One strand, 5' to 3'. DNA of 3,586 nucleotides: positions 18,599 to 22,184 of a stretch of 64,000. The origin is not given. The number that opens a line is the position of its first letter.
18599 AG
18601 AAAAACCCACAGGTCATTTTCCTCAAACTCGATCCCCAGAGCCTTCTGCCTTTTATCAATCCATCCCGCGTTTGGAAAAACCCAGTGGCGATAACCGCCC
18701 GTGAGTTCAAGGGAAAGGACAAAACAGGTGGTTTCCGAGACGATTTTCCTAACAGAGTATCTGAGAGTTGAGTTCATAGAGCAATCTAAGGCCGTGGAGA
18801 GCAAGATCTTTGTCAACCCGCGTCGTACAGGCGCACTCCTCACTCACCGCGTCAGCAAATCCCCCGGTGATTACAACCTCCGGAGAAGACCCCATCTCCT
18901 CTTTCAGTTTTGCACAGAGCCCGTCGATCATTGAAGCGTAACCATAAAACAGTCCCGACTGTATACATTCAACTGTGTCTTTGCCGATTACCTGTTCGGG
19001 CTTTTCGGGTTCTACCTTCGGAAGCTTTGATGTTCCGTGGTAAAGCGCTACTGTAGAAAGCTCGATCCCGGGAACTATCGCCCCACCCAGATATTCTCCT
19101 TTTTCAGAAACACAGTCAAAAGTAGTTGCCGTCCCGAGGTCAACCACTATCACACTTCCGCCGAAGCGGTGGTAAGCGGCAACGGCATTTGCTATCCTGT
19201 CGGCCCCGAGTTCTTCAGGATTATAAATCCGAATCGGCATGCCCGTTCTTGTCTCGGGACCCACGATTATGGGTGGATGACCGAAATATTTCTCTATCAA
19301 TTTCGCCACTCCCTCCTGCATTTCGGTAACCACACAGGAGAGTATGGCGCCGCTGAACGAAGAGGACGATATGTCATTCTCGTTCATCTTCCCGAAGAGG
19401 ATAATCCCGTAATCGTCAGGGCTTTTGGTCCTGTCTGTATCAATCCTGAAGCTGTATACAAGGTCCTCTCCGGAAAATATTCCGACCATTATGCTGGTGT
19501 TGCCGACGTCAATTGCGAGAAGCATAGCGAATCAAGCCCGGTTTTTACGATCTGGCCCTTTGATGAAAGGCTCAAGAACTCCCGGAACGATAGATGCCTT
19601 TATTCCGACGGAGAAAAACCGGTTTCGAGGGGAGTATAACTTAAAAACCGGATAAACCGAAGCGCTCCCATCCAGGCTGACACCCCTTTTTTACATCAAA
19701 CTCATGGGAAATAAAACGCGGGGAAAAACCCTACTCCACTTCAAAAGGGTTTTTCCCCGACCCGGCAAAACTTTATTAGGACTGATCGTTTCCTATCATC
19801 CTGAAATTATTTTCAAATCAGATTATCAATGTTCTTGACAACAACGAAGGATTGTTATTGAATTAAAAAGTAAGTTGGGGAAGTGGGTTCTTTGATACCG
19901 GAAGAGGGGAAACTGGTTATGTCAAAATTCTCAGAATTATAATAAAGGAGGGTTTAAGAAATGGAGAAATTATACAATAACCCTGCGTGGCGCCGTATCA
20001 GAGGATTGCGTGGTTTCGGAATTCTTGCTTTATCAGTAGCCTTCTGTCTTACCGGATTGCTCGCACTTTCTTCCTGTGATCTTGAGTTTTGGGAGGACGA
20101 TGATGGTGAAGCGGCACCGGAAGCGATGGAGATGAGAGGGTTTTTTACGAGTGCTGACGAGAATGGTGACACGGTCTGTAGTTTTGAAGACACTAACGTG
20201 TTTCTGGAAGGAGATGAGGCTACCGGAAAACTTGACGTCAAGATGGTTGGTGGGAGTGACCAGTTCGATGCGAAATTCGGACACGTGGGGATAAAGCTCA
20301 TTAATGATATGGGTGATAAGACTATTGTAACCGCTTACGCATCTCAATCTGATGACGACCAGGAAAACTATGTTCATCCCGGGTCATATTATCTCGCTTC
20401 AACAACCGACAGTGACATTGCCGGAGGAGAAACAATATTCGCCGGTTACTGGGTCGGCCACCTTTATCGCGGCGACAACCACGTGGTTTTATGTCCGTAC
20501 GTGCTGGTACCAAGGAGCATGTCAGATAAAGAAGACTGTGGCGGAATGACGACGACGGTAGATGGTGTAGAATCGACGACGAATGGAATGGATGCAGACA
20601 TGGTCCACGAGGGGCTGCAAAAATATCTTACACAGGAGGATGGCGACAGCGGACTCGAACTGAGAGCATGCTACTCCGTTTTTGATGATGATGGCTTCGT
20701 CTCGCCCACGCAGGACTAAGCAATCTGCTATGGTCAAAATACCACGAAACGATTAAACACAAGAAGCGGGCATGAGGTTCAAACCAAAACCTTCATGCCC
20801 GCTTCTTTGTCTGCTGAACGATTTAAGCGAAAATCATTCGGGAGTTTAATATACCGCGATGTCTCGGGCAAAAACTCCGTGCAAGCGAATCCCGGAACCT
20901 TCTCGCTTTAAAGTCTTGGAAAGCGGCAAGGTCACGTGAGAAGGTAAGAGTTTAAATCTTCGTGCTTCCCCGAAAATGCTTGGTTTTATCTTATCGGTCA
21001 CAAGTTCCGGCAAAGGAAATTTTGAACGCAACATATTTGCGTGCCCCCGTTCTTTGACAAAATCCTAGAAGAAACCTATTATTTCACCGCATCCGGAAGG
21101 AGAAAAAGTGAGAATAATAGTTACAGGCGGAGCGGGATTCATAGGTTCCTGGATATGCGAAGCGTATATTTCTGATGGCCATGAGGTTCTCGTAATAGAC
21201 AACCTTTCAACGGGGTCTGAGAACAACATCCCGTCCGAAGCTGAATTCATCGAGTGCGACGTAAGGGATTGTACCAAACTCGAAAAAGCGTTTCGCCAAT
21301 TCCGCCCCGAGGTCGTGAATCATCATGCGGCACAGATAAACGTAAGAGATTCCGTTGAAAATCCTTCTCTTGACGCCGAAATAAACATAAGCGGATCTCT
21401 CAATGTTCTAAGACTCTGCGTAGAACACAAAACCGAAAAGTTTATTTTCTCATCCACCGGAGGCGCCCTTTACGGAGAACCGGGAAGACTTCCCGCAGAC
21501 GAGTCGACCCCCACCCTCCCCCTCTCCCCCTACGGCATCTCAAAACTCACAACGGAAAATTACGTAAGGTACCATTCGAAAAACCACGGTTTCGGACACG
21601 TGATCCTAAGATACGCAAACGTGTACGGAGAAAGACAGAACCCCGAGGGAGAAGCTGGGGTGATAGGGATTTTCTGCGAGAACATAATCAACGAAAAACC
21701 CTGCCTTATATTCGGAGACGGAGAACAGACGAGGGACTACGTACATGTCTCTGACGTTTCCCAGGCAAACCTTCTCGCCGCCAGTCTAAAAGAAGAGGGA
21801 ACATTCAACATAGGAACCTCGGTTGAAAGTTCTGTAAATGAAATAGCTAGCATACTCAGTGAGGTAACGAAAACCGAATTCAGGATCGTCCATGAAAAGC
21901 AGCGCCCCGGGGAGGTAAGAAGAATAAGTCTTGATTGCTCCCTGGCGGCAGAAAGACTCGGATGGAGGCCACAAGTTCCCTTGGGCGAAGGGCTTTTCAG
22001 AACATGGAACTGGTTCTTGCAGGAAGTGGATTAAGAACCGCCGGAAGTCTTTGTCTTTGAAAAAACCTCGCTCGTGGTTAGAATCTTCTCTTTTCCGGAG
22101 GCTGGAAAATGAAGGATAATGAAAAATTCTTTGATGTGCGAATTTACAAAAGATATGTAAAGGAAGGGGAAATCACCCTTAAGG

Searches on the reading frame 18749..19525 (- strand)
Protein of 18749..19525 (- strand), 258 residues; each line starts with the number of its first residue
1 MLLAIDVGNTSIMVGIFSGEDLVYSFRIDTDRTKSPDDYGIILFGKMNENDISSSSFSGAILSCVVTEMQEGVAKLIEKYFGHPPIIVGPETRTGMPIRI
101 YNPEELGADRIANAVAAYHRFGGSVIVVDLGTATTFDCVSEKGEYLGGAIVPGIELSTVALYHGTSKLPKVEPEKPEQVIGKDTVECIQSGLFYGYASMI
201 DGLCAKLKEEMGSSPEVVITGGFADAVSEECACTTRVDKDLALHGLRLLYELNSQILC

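Call 8: search_protein_families(library=pfam, proteins=[window:18749-19525:-], max_evalue=0.001)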
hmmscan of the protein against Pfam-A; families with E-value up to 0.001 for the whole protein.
window:18749-19525:- (258 aa): 1 family
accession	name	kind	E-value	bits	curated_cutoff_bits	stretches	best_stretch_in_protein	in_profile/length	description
PF03309.20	Pan_kinase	-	9.6e-69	231.8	24.7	1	2-205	1-204/205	Type III pantothenate kinase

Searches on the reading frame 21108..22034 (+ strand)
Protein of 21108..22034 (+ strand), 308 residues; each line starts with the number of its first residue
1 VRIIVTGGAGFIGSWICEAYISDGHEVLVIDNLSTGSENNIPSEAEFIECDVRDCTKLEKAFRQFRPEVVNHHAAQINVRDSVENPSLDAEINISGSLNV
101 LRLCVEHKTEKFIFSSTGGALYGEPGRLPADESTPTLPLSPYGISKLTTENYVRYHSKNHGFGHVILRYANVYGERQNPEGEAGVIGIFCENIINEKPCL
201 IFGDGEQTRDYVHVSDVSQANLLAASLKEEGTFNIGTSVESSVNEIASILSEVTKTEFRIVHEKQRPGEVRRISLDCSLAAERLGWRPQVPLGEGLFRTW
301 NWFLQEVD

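Call 8: search_protein_families(library=pfam, proteins=[window:21108-22034:+], max_evalue=0.001)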
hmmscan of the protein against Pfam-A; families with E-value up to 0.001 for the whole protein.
window:21108-22034:+ (308 aa): 10 families
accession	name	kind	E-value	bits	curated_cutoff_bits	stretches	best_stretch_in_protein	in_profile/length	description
PF01370.27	Epimerase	-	3.5e-62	210.4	20.9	1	3-236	1-240/240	NAD dependent epimerase/dehydratase family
PF16363.11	GDP_Man_Dehyd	-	7.6e-54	183.8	27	1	4-296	1-329/332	GDP-mannose 4,6 dehydratase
PF01073.25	3Beta_HSD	-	1.1e-21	77.5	22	1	4-226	1-230/280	3-beta hydroxysteroid dehydrogenase/isomerase family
PF04321.23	RmlD_sub_bind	-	1.6e-19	70.6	27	1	1-178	1-157/287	RmlD substrate binding domain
PF02719.21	Polysacc_synt_2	-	1.1e-17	64.6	20.2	1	3-269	1-267/293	Polysaccharide biosynthesis protein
PF07993.18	NAD_binding_4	-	7.2e-10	38.9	20.1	1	68-178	90-213/258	Male sterility protein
PF13460.12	NAD_binding_10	-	7.4e-06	26.4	27.2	1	7-172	1-146/184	NAD(P)H-binding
PF00106.31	adh_short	-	2.9e-05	24.1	26.6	1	3-66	3-72/195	short chain dehydrogenase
PF05368.20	NmrA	-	0.0003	20.9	27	1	2-118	4-108/298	NmrA-like family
PF08659.16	KR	-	0.00071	20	22.6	0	3-127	3-146/180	KR domain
